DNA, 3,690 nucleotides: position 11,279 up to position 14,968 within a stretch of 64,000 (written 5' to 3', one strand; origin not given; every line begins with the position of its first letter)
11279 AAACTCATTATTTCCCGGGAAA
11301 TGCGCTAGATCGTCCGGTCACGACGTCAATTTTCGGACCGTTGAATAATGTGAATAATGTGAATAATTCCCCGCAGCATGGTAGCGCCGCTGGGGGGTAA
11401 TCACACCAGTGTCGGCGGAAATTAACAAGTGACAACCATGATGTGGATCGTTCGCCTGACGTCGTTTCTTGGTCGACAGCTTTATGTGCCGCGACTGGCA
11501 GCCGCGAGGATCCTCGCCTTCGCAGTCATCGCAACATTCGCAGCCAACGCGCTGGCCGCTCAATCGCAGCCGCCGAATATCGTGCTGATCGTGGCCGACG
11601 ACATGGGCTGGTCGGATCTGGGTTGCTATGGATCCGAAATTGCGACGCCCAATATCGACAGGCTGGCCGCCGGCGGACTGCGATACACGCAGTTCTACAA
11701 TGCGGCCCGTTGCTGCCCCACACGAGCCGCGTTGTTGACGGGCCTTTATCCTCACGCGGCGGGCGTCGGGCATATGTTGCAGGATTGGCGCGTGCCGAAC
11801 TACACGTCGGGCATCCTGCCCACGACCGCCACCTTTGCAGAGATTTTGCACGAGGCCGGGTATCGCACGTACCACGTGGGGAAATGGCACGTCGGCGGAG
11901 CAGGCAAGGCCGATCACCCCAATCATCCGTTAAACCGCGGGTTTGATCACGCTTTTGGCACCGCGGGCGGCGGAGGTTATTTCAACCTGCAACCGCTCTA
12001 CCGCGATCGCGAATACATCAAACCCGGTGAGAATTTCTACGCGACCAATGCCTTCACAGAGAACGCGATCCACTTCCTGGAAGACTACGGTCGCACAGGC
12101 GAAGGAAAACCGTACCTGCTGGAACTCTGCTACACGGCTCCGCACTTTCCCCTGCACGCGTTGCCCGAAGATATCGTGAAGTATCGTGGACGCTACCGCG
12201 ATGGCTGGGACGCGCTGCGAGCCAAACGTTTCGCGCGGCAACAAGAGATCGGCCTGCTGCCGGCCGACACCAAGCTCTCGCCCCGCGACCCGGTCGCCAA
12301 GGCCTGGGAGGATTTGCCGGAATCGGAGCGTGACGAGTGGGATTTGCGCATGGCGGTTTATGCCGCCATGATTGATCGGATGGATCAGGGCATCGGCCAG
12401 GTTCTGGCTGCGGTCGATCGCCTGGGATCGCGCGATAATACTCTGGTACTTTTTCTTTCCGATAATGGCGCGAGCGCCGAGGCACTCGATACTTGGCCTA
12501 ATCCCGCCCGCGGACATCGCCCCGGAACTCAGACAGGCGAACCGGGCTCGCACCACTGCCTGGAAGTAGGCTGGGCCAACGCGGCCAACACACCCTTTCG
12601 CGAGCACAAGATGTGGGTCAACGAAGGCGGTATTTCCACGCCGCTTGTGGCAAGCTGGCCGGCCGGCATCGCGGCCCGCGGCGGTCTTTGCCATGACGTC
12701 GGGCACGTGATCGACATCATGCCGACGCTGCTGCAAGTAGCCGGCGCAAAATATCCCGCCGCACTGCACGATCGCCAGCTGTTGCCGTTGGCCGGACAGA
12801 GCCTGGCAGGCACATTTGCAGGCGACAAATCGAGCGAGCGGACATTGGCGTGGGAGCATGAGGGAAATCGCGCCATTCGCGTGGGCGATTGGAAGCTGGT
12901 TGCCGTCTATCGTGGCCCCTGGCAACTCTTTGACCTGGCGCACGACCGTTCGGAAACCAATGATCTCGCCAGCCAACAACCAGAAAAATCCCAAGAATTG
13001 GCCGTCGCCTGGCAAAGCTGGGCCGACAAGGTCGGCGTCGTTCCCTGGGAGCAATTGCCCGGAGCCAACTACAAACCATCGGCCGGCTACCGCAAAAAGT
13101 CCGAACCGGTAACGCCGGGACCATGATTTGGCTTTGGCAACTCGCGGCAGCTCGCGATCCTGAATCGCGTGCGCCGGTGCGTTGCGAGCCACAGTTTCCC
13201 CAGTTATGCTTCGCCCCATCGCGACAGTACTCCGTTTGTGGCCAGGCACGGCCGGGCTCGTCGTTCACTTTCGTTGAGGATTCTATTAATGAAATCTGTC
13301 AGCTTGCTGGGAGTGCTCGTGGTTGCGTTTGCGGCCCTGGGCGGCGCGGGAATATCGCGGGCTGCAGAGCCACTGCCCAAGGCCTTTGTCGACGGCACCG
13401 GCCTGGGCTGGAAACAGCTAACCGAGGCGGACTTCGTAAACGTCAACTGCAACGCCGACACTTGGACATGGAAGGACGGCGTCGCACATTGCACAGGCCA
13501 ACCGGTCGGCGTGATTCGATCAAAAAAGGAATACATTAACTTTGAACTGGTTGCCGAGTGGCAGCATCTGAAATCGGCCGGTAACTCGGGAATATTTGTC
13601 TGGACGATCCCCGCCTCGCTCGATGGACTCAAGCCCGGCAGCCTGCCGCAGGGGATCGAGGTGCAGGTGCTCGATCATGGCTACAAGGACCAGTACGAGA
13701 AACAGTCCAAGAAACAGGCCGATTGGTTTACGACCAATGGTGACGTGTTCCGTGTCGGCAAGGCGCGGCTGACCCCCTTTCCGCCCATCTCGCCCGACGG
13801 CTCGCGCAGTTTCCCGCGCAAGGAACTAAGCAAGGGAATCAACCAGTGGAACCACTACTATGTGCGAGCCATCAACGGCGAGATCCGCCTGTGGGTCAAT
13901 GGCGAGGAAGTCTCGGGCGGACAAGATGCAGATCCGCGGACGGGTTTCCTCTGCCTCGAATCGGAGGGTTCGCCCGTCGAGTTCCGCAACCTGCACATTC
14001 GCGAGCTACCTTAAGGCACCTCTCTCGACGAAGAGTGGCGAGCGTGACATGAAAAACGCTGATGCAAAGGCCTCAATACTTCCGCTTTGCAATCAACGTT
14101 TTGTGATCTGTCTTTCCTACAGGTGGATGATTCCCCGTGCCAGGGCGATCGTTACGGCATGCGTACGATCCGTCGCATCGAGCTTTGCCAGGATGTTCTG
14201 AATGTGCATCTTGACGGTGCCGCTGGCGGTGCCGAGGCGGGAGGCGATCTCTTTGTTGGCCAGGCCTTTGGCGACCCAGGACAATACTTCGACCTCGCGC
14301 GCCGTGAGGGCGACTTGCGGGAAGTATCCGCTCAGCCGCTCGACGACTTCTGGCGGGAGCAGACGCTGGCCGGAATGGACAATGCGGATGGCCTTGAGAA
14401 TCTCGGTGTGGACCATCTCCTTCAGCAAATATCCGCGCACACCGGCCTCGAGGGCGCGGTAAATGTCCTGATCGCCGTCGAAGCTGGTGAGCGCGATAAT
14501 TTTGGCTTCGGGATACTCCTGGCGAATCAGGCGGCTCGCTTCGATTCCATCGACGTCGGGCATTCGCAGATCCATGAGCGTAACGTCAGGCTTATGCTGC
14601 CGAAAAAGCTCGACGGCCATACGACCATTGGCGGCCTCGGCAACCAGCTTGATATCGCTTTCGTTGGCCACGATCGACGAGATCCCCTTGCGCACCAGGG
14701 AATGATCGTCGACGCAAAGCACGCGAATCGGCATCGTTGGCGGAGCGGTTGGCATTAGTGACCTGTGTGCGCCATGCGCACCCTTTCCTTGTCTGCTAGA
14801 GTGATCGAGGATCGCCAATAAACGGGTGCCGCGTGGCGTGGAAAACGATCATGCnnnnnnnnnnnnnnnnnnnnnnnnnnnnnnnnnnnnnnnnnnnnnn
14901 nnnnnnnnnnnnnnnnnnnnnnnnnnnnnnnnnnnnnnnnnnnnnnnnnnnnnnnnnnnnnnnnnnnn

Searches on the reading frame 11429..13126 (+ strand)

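Call 27: search_protein_families(library=pfam, proteins=[window:11429-13126:+], max_evalue=0.00001)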
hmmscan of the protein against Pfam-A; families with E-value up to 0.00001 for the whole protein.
window:11429-13126:+ (565 aa): 3 families
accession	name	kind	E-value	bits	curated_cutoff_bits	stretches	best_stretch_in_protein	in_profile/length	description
PF00884.28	Sulfatase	-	1.6e-59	202.1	25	1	49-440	1-301/301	Sulfatase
PF16347.10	SGSH_C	-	2.6e-10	41.1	29.3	1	394-517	8-135/154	N-sulphoglucosamine sulphohydrolase, C-terminal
PF01663.27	Phosphodiest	-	2.5e-06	27.8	23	0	52-113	2-62/342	Type I phosphodiesterase / nucleotide pyrophosphatase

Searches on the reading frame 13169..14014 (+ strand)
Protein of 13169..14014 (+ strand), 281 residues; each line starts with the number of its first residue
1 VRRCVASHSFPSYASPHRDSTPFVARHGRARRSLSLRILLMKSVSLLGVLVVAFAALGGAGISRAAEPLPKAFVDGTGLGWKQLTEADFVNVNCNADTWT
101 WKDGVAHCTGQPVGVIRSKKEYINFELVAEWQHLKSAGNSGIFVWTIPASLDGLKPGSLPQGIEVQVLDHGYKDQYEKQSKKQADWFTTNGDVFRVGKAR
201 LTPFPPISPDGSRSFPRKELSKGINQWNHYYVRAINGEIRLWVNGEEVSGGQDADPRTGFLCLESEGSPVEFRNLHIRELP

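Call 27: search_protein_families(library=pfam, proteins=[window:13169-14014:+], max_evalue=0.00001)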
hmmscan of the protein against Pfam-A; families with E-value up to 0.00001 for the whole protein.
window:13169-14014:+ (281 aa): 1 family
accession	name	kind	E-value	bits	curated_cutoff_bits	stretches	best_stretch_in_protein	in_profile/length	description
PF06439.18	3keto-disac_hyd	-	7.9e-29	101.5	26.8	1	80-278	13-187/187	3-keto-disaccharide hydrolase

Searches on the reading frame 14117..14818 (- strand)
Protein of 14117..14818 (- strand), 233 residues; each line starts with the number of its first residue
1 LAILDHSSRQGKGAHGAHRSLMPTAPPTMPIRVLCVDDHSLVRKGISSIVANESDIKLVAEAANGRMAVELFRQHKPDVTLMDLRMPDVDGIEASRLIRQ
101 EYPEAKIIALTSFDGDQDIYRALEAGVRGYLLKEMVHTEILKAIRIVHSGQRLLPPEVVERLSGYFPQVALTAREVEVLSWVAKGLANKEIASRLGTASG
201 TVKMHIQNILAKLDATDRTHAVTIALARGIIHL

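Call 27: search_protein_families(library=pfam, proteins=[window:14117-14818:-], max_evalue=0.00001)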
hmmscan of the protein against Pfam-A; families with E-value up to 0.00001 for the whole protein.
window:14117-14818:- (233 aa): 2 families
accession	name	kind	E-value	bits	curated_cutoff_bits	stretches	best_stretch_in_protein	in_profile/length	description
PF00072.30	Response_reg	-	1.3e-28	99.8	30.2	1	33-145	1-111/111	Response regulator receiver domain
PF00196.25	GerE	-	3.2e-19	68.7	23.5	1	170-225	2-57/57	Bacterial regulatory proteins, luxR family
